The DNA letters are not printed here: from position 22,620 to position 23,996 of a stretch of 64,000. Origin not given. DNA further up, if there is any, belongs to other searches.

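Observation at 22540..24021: AT-rich single-gene islet encoding a stand-alone SIR2_2 sirtuin-like protein, inserted between yibQ and apaH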

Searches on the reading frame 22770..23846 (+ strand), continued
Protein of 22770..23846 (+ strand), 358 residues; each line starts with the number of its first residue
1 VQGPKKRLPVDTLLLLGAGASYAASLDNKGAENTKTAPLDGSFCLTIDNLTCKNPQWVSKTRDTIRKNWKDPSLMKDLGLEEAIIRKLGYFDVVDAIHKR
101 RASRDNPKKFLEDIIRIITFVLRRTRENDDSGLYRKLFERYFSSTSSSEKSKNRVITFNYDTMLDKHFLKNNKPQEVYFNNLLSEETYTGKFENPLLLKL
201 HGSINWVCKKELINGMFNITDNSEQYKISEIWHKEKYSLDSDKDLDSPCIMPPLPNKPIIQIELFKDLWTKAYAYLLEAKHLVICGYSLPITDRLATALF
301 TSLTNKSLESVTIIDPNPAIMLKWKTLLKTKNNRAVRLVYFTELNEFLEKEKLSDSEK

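Call 30: find_encoding_contigs(protein=P0121, flank=10000, max_places=4)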
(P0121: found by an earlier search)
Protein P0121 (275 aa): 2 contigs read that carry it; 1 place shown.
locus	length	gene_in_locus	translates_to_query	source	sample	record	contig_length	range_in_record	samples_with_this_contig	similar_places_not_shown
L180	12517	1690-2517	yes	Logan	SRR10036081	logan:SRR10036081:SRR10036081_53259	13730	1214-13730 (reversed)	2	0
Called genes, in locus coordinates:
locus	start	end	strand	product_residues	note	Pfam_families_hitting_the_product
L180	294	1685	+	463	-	PF07514:TraI_2, PF07515:TraI_2_C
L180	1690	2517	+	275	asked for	PF00149:Metallophos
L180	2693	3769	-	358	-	PF13289:SIR2_2 (weak)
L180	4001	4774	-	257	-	PF04748:Polysacc_deac_2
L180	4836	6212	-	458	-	PF22694:CtpB_N-like, PF00595:PDZ (weak), PF13180:PDZ_2, PF17820:PDZ_6, PF03572:Peptidase_S41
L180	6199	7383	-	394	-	PF01551:Peptidase_M23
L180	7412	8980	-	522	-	PF01676:Metalloenzyme, PF06415:iPGM_N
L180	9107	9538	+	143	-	PF00581:Rhodanese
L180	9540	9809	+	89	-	PF00462:Glutaredoxin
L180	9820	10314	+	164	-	PF02556:SecB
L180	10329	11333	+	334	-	PF01210:NAD_Gly3P_dh_N, PF02558:ApbA, PF03807:F420_oxidored (faint), PF07479:NAD_Gly3P_dh_C, PF20618:GPD_NAD_C_bact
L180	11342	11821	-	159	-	PF00588:SpoU_methylase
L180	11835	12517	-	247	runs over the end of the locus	PF04333:MlaA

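Call 35: find_encoding_contigs(protein=P0015, flank=9000, max_places=2)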
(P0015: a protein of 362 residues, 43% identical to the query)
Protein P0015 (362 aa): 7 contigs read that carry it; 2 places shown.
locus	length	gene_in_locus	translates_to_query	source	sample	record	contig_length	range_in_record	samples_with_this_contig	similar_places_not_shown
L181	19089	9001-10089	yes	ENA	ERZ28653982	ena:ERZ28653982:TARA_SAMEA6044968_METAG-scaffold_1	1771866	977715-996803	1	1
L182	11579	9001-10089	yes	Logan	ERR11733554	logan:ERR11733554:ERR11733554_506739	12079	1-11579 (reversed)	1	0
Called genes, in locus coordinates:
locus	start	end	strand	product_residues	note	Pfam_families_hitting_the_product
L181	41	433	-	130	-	PF01124:MAPEG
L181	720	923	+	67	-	-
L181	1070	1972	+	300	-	PF00753:Lactamase_B, PF17778:WHD_BLACT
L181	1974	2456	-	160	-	PF08327:AHSA1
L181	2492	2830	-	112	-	PF12840:HTH_20, PF01022:HTH_5, PF01047:MarR (weak), PF12802:MarR_2 (weak), PF13601:HTH_34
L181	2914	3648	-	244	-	PF07386:DUF1499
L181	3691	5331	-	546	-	PF00501:AMP-binding, PF13193:AMP-binding_C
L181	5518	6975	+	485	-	PF01425:Amidase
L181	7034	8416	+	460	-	PF00202:Aminotran_3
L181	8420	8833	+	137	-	-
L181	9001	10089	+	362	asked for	-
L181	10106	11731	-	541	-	PF00743:FMO-like, PF07992:Pyr_redox_2, PF13738:Pyr_redox_3, PF13450:NAD_binding_8 (weak), PF13434:Lys_Orn_oxgnase (faint)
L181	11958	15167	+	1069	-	PF00873:ACR_tran, PF03176:MMPL (faint)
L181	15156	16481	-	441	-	PF03721:UDPG_MGDP_dh_N, PF00984:UDPG_MGDP_dh, PF03720:UDPG_MGDP_dh_C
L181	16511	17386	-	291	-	PF00483:NTP_transferase, PF12804:NTP_transf_3 (weak)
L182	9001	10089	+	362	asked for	-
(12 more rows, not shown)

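Call 36: find_encoding_contigs(protein=P0064, flank=9000, max_places=2)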
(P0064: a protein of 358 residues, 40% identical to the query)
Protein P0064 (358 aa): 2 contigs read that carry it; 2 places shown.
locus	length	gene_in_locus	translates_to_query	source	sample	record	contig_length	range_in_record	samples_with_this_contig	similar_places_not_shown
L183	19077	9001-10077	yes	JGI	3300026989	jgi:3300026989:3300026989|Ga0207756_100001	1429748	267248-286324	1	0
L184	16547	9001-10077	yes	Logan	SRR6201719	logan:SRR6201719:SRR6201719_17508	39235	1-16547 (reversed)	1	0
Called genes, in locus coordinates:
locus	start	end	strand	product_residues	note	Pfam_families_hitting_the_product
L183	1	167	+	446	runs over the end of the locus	PF00817:IMS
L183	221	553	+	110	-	-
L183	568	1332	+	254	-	PF02586:SRAP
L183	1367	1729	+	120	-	-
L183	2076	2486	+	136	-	-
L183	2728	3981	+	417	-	PF00089:Trypsin, PF13365:Trypsin_2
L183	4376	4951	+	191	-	PF01223:Endonuclease_NS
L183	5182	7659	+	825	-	PF18998:Flg_new_2, PF07581:Glug (faint)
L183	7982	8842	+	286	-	PF18863:AbiJ_NTD4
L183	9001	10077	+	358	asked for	PF13289:SIR2_2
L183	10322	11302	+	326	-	PF04471:Mrr_cat (weak)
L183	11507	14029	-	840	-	PF13148:DUF3987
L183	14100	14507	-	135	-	-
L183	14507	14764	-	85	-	-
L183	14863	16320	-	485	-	-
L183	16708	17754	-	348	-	PF00561:Abhydrolase_1, PF12146:Hydrolase_4, PF12697:Abhydrolase_6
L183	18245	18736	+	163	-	PF04214:DUF411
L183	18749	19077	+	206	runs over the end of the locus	PF00578:AhpC-TSA, PF08534:Redoxin, PF00255:GSHPx, PF00085:Thioredoxin (weak), PF13905:Thioredoxin_8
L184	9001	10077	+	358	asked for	PF13289:SIR2_2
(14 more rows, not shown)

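Call 37: find_encoding_contigs(protein=P0089, flank=9000, max_places=2)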
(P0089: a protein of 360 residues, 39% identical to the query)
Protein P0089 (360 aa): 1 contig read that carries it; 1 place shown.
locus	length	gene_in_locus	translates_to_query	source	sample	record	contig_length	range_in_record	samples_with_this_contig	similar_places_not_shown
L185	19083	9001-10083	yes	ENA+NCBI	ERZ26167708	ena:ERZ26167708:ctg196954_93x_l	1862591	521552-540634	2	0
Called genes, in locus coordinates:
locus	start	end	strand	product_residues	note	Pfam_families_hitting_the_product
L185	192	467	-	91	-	PF07798:CCDC90-like (weak)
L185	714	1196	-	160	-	PF02371:Transposase_20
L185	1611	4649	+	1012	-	PF04851:ResIII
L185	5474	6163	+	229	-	-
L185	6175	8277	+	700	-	PF01555:N6_N4_Mtase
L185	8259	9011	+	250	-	-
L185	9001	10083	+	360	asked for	PF13289:SIR2_2 (faint)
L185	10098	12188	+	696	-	PF00580:UvrD-helicase, PF13245:AAA_19 (weak), PF13361:UvrD_C, PF13538:UvrD_C_2 (faint)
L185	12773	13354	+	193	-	PF09335:VTT_dom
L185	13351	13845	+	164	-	PF02600:DsbB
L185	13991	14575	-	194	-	PF01844:HNH, PF14279:HNH_5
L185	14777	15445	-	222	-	PF02230:Abhydrolase_2, PF03959:FSH1, PF00561:Abhydrolase_1 (faint), PF01738:DLH, PF00326:Peptidase_S9 (faint)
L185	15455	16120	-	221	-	PF00730:HhH-GPD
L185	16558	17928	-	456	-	PF05598:DUF772, PF01609:DDE_Tnp_1 (weak)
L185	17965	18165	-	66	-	-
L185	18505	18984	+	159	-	PF13358:DDE_3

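Call 38: find_encoding_contigs(protein=P0108, flank=9000, max_places=2)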
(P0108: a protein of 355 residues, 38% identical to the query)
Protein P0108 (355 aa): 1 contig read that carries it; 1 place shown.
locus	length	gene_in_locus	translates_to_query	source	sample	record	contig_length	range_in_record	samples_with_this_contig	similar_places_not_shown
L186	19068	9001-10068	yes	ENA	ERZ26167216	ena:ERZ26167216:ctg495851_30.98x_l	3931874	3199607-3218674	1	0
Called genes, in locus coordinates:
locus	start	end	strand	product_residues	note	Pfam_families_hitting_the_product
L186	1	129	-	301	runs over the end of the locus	PF13276:HTH_21, PF00665:rve, PF13683:rve_3, PF13333:rve_2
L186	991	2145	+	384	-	PF13356:Arm-DNA-bind_3, PF22022:Phage_int_M (faint), PF00589:Phage_integrase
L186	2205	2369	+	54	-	PF05015:HigB-like_toxin (weak)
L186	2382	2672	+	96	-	PF13560:HTH_31 (weak), PF01381:HTH_3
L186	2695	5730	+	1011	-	PF04851:ResIII (weak)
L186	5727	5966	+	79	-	-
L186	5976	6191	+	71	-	PF10049:DUF2283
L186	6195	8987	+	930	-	PF01555:N6_N4_Mtase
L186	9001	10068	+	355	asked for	PF13289:SIR2_2 (faint)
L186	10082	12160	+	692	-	PF00580:UvrD-helicase, PF13245:AAA_19 (weak), PF13481:AAA_25 (weak), PF13361:UvrD_C, PF13538:UvrD_C_2 (faint)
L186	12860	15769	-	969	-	PF08751:TrwC, PF22232:TraI_hel_assoc_N (faint), PF01443:Viral_helicase1 (faint), PF13086:AAA_11 (faint), PF13245:AAA_19, PF13604:AAA_30, PF13538:UvrD_C_2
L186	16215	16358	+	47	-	-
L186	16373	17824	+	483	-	PF28123:DUF8370, PF28130:DUF8371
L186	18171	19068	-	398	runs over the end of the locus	PF22022:Phage_int_M (weak), PF00589:Phage_integrase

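Call 41: search_protein_families(library=padloc, alignment_id=A2, max_evalue=0.00001)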
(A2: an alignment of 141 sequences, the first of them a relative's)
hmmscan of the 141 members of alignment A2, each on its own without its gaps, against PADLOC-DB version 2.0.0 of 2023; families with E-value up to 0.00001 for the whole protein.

A. member 1, L004:3996-4706:- (237 aa): 0 families

B. families by the number of members that match (of 141 scanned): 226 families (the first 25 are shown)
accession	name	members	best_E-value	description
PDLC04134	mad2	4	1.1e-24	mads_2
PDLC03038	MTase_I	2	7e-70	Type I methyltransferase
PDLC03032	MTase_I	2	1.7e-57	Type I methyltransferase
PDLC03134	Specificity_I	1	9.3e-152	Type I specificity subunit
PDLC03028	MTase_I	1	1.8e-150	Type I methyltransferase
PDLC03107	Specificity_I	1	2.8e-83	Type I specificity subunit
PDLC03031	MTase_I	1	2e-79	Type I methyltransferase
PDLC03027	MTase_I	1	3.6e-79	Type I methyltransferase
PDLC03059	Specificity_I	1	3.9e-76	Type I specificity subunit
PDLC03022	MTase_I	1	8.7e-71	Type I methyltransferase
PDLC03096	Specificity_I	1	1.9e-69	Type I specificity subunit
PDLC03127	Specificity_I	1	5.7e-69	Type I specificity subunit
PDLC03139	Specificity_I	1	5.6e-65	Type I specificity subunit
PDLC03039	MTase_I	1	1e-63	Type I methyltransferase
PDLC03072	Specificity_I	1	1.7e-61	Type I specificity subunit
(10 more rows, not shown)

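Call 42: search_protein_families(library=pfam, alignment_id=A2, max_evalue=0.00001)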
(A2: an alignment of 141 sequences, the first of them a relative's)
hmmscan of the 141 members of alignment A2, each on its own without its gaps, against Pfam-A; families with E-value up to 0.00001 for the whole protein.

A. member 1, L004:3996-4706:- (237 aa): 0 families

B. families by the number of members that match (of 141 scanned): 114 families (the first 25 are shown)
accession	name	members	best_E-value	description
PF00884.28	Sulfatase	2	1.6e-59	Sulfatase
PF13489.12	Methyltransf_23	2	3.5e-14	Methyltransferase domain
PF16347.10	SGSH_C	2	3.6e-14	N-sulphoglucosamine sulphohydrolase, C-terminal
PF13649.12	Methyltransf_25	2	2.9e-13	Methyltransferase domain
PF08241.18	Methyltransf_11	2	7.6e-13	Methyltransferase domain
PF01663.27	Phosphodiest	2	1.3e-12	Type I phosphodiesterase / nucleotide pyrophosphatase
PF08242.18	Methyltransf_12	2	1.1e-11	Methyltransferase domain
PF01381.28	HTH_3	2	8.1e-10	Helix-turn-helix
PF13847.12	Methyltransf_31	2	8.6e-10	Methyltransferase domain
PF13560.12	HTH_31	2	1.1e-08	Helix-turn-helix domain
PF01702.25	TGT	1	5.5e-158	Queuine tRNA-ribosyltransferase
PF12987.12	DUF3871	1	8.7e-115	Domain of unknown function, B. Theta Gene description (DUF3871)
PF00872.24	Transposase_mut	1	1.1e-109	Transposase, Mutator family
PF00654.25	Voltage_CLC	1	3.5e-106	Voltage gated chloride channel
PF00180.25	Iso_dh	1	3.4e-91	Isocitrate/isopropylmalate dehydrogenase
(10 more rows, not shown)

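Call 57: search_solved_structures(query=A1, max_evalue=1, show_alignments=3)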
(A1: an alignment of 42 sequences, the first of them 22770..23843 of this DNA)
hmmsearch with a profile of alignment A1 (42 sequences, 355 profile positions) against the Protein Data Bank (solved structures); distinct sequences matched with E-value up to 1: 3.
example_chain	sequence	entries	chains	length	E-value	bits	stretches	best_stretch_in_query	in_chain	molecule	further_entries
8yhx_G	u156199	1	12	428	0.0027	20.3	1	129-232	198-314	SIR2 family protein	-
8w9l_A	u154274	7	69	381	0.0053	19.3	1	133-214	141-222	SIR2-like domain-containing protein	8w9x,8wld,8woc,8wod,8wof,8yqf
4bts_A3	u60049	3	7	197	0.016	17.7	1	61-170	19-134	40S RIBOSOMAL PROTEIN RPS7E | RPS7E | eS7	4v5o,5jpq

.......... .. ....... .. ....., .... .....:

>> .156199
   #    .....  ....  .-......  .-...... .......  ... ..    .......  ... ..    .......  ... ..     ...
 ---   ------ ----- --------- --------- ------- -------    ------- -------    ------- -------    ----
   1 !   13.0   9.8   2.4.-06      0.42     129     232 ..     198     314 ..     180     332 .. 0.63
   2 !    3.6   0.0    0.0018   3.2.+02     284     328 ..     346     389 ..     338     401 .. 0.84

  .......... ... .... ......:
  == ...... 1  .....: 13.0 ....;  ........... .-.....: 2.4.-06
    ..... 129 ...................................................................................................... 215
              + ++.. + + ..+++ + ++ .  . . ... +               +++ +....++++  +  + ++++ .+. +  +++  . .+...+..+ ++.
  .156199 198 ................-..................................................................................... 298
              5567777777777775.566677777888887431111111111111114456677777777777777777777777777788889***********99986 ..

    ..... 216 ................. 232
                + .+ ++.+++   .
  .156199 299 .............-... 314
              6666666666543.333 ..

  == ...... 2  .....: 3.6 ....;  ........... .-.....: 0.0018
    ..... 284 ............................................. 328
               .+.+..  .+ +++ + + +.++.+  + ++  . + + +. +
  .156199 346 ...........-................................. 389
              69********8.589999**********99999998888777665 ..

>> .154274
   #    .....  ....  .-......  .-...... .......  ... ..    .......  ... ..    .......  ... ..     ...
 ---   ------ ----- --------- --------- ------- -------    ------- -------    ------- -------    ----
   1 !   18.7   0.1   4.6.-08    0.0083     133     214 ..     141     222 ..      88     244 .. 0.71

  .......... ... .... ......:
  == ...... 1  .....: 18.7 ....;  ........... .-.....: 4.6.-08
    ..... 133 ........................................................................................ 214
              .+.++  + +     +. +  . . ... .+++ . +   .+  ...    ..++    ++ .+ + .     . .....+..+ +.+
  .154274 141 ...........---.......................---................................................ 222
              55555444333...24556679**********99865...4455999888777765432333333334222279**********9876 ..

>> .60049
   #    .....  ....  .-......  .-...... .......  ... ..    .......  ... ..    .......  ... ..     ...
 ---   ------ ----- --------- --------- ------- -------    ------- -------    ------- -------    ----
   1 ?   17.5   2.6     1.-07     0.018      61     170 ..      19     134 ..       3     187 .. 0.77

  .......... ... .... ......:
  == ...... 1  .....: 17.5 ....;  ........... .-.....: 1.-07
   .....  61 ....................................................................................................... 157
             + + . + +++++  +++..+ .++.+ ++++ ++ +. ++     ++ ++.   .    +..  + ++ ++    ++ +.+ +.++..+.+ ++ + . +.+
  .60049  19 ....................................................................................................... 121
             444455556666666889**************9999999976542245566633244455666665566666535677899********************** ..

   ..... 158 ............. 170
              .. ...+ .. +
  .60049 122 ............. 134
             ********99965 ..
